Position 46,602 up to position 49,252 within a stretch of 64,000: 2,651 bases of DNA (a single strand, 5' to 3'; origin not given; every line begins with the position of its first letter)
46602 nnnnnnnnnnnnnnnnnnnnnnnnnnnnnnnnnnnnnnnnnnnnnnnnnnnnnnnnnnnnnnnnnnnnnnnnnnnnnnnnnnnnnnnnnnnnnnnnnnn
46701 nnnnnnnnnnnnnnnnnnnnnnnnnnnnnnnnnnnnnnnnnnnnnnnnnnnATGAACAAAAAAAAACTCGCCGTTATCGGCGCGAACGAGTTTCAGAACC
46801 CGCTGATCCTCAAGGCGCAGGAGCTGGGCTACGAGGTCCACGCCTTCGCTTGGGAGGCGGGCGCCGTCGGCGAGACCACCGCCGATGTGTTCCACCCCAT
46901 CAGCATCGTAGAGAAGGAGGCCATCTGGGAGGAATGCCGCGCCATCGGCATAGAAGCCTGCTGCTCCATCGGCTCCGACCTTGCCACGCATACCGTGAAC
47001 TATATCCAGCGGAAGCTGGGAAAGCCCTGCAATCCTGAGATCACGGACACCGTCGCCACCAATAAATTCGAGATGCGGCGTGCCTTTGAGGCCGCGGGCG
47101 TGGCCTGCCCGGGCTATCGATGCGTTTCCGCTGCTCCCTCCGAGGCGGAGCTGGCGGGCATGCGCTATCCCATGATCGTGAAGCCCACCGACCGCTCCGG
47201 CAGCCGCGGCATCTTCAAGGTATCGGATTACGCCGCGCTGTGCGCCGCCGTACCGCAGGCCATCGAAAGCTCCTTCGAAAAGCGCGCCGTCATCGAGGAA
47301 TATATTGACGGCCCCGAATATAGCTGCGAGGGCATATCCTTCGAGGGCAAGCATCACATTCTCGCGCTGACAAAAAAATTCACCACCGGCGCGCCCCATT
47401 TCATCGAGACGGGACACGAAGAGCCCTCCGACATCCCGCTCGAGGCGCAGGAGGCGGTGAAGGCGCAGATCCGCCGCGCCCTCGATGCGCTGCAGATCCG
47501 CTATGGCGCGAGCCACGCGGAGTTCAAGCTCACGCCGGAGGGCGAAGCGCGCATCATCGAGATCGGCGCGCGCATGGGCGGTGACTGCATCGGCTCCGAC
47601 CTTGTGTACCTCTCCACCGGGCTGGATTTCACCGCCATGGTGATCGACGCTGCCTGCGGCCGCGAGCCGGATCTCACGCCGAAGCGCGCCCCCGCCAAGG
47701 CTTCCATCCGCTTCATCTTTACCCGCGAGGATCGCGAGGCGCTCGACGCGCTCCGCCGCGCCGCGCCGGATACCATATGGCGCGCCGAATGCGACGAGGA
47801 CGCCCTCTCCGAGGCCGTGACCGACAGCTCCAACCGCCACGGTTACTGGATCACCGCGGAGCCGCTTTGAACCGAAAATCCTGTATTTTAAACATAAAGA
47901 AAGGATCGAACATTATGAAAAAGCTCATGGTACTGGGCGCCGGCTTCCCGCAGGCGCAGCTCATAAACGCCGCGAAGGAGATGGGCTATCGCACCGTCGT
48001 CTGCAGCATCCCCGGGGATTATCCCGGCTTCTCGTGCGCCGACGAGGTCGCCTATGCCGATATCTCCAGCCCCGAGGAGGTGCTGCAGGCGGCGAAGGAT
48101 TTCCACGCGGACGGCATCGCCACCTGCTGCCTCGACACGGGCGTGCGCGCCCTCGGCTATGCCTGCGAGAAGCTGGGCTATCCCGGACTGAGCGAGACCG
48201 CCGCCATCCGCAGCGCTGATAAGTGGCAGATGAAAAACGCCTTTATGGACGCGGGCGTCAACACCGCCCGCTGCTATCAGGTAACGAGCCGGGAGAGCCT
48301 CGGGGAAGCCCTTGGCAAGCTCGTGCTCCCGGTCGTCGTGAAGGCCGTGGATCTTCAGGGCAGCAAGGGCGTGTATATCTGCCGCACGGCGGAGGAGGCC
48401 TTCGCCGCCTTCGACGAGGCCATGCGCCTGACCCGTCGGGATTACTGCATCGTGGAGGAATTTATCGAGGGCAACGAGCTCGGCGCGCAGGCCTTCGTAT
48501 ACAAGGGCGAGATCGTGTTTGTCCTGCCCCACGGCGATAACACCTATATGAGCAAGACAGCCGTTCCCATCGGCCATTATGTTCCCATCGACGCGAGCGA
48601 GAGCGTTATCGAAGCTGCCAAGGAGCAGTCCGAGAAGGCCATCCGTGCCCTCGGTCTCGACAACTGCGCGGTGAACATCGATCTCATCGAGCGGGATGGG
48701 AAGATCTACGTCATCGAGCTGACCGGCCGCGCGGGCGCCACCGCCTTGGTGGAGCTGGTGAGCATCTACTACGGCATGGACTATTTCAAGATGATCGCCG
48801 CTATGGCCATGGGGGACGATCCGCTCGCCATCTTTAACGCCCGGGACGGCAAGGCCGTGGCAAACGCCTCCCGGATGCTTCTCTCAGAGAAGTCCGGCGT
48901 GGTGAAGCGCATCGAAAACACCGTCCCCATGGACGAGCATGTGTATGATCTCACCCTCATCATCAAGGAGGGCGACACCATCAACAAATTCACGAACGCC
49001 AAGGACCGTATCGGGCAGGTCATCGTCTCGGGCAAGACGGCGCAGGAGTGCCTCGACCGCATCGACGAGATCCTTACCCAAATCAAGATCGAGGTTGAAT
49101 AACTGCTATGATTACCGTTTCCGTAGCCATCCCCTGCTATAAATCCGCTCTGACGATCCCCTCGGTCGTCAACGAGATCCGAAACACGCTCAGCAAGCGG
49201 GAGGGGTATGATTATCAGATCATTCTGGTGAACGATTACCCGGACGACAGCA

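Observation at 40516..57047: Candidate novel wall-modification pathway: GtrB-like GT2, MOP flippase and YfhO combined with WecE and seven ATP-grasp ligases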

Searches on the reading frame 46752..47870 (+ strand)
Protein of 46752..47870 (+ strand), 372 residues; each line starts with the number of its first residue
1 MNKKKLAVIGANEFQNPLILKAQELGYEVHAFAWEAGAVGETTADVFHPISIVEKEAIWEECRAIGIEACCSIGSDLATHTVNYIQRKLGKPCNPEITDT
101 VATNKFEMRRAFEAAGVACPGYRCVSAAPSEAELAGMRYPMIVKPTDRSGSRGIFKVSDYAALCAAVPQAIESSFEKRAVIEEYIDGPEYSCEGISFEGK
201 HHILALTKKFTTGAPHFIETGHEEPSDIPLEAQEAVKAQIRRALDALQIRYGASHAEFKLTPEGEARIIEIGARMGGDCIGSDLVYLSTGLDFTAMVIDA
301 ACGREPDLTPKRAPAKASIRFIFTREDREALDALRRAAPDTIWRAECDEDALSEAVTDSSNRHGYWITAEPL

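Call 3: search_protein_families(library=pfam, proteins=[window:46752-47870:+], max_evalue=0.01)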
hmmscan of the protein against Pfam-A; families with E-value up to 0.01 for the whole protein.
window:46752-47870:+ (372 aa): 5 families
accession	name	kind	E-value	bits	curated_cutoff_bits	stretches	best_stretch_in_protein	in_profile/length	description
PF13535.11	ATP-grasp_4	-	9.3e-23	81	27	1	138-280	2-158/160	ATP-grasp domain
PF02655.19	ATP-grasp_3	-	5.4e-13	49.8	23.2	1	102-277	1-159/160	ATP-grasp domain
PF07478.18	Dala_Dala_lig_C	-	3.9e-09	36.7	24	1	132-272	30-173/204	D-ala D-ala ligase C-terminus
PF02786.22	CPSase_L_D2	-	5.4e-05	23.3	19.8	1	134-303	34-205/211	Carbamoyl-phosphate synthase L chain, ATP binding domain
PF01071.24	GARS_A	-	0.0044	17.3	27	0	106-209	4-113/194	Phosphoribosylglycinamide synthetase, ATP-grasp (A) domain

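Call 11: search_protein_families(library=ncbifam, proteins=[window:46752-47870:+], max_evalue=0.001)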
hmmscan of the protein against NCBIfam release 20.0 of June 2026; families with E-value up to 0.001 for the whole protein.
window:46752-47870:+ (372 aa): 30 families (the best 25 are shown)
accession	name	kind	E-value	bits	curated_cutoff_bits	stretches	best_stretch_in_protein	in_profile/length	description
NF002563.0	PRK02186.1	subfamily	7.2e-42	143.6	625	1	79-329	82-329/890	argininosuccinate lyase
NF005543.0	PRK07206.1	subfamily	6.4e-18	64.6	302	1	94-292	98-304/416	hypothetical protein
NF002378.0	PRK01372.1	subfamily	4e-13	48.8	243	1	100-272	96-268/305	D-alanine--D-alanine ligase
TIGR01205.1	D_ala_D_alaTIGR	subfamily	3.8e-12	45.8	245.65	1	100-271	102-283/318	D-alanine--D-alanine ligase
TIGR03909.1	pyrrolys_PylC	equivalog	3.3e-10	39.2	248.3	1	26-301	22-277/374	3-methylornithine--L-lysine ligase PylC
NF053745.1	AAntcapLigBacD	equivalog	4.7e-10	38.4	850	1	101-303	133-355/471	alanine--anticapsin ligase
NF002527.0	PRK01966.1-3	equivalog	1.6e-09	37.5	310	1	100-208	114-224/332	D-alanine--D-alanine ligase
NF053643.1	Ddl_archaea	equivalog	9.6e-09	34.7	500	1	99-278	101-275/367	putative pseudomurein biosynthesis ATP-grasp protein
NF041595.1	dap_A_syn_DdaF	equivalog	1.6e-08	33.7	840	1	61-278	72-295/424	dapdiamide A synthase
NF009402.0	PRK12767.1-1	equivalog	4e-08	32.5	218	1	86-277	97-278/329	carbamoyl phosphate synthase-like protein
NF000091.3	D_ala_D_ser_VanG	exception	2.3e-07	30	495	1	101-193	132-226/344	D-alanine--D-serine ligase VanG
NF002525.0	PRK01966.1-1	equivalog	5.9e-07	28.8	457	1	134-280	175-325/364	D-alanine--D-alanine ligase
NF000206.1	D_ala_D_lac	equivalog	6.9e-07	28.6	550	1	113-193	141-218/342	D-alanine--(R)-lactate ligase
NF006766.0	PRK09288.1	equivalog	8.1e-07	28.1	339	1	3-186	12-199/396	formate-dependent phosphoribosylglycinamide formyltransferase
NF012215.1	D_ala_D_lac_VanD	exception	1.2e-06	28.1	700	1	112-193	140-218/343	D-alanine--(R)-lactate ligase VanD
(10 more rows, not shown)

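Call 36: search_solved_structures(query=window:46752-47867:+, max_evalue=0.001)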
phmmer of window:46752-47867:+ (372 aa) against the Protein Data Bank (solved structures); distinct sequences matched with E-value up to 0.001: 15.
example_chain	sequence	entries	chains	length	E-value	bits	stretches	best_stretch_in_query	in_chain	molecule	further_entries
3vot_A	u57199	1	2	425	7.1e-24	87.8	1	89-301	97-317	L-amino acid ligase, BL00235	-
4dim_A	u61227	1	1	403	2.1e-16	63.2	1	3-308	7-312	Phosphoribosylglycinamide synthetase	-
30vh_A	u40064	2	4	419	1.1e-10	44.5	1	83-279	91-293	L-amino acid ligase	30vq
3wo1_A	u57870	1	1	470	2.5e-10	43.3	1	102-308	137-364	Alanine-anticapsin ligase BacD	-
3wnz_A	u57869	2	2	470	4.5e-10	42.4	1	102-308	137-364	Alanine-anticapsin ligase BacD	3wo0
3vmm_A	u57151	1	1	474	4.7e-10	42.4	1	102-308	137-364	Alanine-anticapsin ligase BacD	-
8evy_B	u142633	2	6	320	6.1e-09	38.7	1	98-299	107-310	D-alanine--D-alanine ligase B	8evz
4wd3_A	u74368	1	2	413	1.9e-05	27.2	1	100-310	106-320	L-amino acid ligase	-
4eg0_A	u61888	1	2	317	2.2e-05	27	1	101-276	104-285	D-alanine--D-alanine ligase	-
3i12_A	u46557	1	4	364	0.00011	24.7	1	136-297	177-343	D-alanine-D-alanine ligase A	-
3q1k_A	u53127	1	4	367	0.00011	24.7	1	136-297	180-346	D-alanine--D-alanine ligase A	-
4egj_A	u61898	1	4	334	0.00017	24.1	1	101-276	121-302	D-alanine--D-alanine ligase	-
4fu0_A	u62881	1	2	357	0.00019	23.9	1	126-272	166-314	D-alanine--D-alanine ligase 7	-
3r23_A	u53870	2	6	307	0.00037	23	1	49-239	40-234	D-alanine--D-alanine ligase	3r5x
3se7_A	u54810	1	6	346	0.00041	22.8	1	113-203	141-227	VanA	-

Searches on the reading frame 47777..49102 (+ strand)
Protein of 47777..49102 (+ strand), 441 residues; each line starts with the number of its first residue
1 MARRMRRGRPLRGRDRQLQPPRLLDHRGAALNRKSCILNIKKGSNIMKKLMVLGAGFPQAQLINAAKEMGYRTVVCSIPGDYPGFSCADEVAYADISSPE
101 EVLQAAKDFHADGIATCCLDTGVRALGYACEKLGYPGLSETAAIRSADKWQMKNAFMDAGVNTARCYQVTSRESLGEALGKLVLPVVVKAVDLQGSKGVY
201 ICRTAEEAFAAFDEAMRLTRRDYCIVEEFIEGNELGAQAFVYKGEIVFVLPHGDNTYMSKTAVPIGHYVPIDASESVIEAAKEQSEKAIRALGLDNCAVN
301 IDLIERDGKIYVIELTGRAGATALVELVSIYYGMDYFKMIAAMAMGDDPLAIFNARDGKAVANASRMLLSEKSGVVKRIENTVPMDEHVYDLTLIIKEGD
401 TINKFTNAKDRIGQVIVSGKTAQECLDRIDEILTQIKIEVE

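Call 3: search_protein_families(library=pfam, proteins=[window:47777-49102:+], max_evalue=0.01)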
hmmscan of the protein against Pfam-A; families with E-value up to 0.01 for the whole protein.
window:47777-49102:+ (441 aa): 8 families
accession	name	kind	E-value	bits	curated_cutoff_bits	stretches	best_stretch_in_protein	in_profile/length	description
PF18603.7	LAL_C2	-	7.7e-15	55.4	29.4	1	366-441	1-78/78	L-amino acid ligase C-terminal domain 2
PF01071.24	GARS_A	-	2.8e-14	53.8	27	1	147-252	1-110/194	Phosphoribosylglycinamide synthetase, ATP-grasp (A) domain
PF13535.11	ATP-grasp_4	-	2.3e-12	47.3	27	1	184-321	3-154/160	ATP-grasp domain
PF02655.19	ATP-grasp_3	-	7.4e-12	46.1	23.2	1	147-320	2-158/160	ATP-grasp domain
PF07478.18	Dala_Dala_lig_C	-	4.3e-09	36.6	24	1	172-342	25-201/204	D-ala D-ala ligase C-terminus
PF02222.28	ATP-grasp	-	6.2e-09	36.2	27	1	156-321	3-165/179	ATP-grasp domain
PF02786.22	CPSase_L_D2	-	1.1e-07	32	19.8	1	148-346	1-205/211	Carbamoyl-phosphate synthase L chain, ATP binding domain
PF08443.16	RimK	-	0.0011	19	21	1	148-323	3-171/188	RimK-like ATP-grasp domain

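Call 11: search_protein_families(library=ncbifam, proteins=[window:47915-49102:+], max_evalue=0.001)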
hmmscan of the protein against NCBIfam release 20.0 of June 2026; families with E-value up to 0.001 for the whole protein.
window:47915-49102:+ (395 aa): 35 families (the best 25 are shown)
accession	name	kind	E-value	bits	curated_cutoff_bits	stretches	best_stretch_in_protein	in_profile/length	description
NF002563.0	PRK02186.1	subfamily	4.3e-29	101.4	625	1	16-394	19-396/890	argininosuccinate lyase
NF006766.0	PRK09288.1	equivalog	5.3e-15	55.1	339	1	2-393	13-393/396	formate-dependent phosphoribosylglycinamide formyltransferase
TIGR00877.1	purD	equivalog_domain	6.5e-15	54.9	288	1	91-206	93-212/425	phosphoribosylamine--glycine ligase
NF002378.0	PRK01372.1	subfamily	9.5e-15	54.1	243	1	95-297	93-297/305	D-alanine--D-alanine ligase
NF053745.1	AAntcapLigBacD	equivalog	1e-14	53.8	850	1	54-169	89-203/471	alanine--anticapsin ligase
TIGR01142.1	purT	equivalog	2.5e-13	49.7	502.15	1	3-300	1-297/380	phosphoribosylglycinamide formyltransferase 2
NF053643.1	Ddl_archaea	equivalog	8.8e-13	48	500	1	96-282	100-281/367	putative pseudomurein biosynthesis ATP-grasp protein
TIGR01205.1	D_ala_D_alaTIGR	subfamily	1.1e-12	47.6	245.65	1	89-278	93-292/318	D-alanine--D-alanine ligase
NF004675.0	PRK06019.1-1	equivalog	3.3e-11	42.6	375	1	15-272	23-273/375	5-(carboxyamino)imidazole ribonucleotide synthase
NF010623.0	PRK14016.1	subfamily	5.9e-11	41.2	877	1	100-188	212-299/871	cyanophycin synthetase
NF002527.0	PRK01966.1-3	equivalog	2.6e-10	40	310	1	89-206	105-223/332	D-alanine--D-alanine ligase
NF009406.0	PRK12767.1-5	equivalog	2.7e-10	39.8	271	1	97-296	108-291/327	carbamoyl phosphate synthase-like protein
NF005543.0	PRK07206.1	subfamily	3e-10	39.3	302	1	101-377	107-395/416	hypothetical protein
NF003671.0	PRK05294.1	equivalog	2.8e-09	35.2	599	1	96-186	121-212/1058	carbamoyl-phosphate synthase large subunit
TIGR01161.1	purK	equivalog_domain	2.9e-09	36.7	318.4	1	4-272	2-265/362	5-(carboxyamino)imidazole ribonucleotide synthase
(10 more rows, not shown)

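Call 35: search_solved_structures(query=window:47915-49099:+, max_evalue=0.001)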
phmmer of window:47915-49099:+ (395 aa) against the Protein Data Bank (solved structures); distinct sequences matched with E-value up to 0.001: 21.
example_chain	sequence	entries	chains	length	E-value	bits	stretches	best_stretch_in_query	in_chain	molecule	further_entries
4dim_A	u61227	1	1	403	4.4e-131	440.5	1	2-392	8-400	Phosphoribosylglycinamide synthetase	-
3wo1_A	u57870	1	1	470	1.1e-13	54.2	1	53-295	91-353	Alanine-anticapsin ligase BacD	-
3wnz_A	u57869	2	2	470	3e-13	52.8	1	53-295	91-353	Alanine-anticapsin ligase BacD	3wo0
3vmm_A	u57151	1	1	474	3.1e-13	52.8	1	53-295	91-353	Alanine-anticapsin ligase BacD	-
3vot_A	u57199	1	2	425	2.5e-09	39.9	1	31-379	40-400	L-amino acid ligase, BL00235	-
8evy_B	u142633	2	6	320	8.8e-09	38.1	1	83-297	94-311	D-alanine--D-alanine ligase B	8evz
3lp8_A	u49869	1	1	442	9.3e-09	38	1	4-192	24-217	Phosphoribosylamine-glycine ligase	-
2yrw_A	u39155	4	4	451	1.6e-08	37.2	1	32-207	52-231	Phosphoribosylglycinamide synthetase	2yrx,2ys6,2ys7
4dlk_A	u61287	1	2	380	9.7e-08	34.7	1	4-272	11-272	Phosphoribosylaminoimidazole carboxylase, ATPase subunit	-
3v4s_A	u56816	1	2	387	1e-07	34.6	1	4-272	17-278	Phosphoribosylaminoimidazole carboxylase, ATPase subunit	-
3q2o_A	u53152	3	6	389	1e-07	34.6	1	4-272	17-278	Phosphoribosylaminoimidazole carboxylase, ATPase subunit | N5-carboxyaminoimidazole ribonucleotide synthetase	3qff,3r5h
2yw2_A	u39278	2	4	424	6.2e-07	32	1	95-205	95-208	Phosphoribosylamine--glycine ligase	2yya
1vkz_A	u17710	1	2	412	5.3e-06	29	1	102-275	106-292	Phosphoribosylamine--glycine ligase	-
2czg_A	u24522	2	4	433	8.1e-06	28.3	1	3-293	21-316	phosphoribosylglycinamide formyl transferase | 433aa long hypothetical phosphoribosylglycinamide formyl transferase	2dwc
2xcl_A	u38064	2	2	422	1.9e-05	27.1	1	90-204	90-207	PHOSPHORIBOSYLAMINE--GLYCINE LIGASE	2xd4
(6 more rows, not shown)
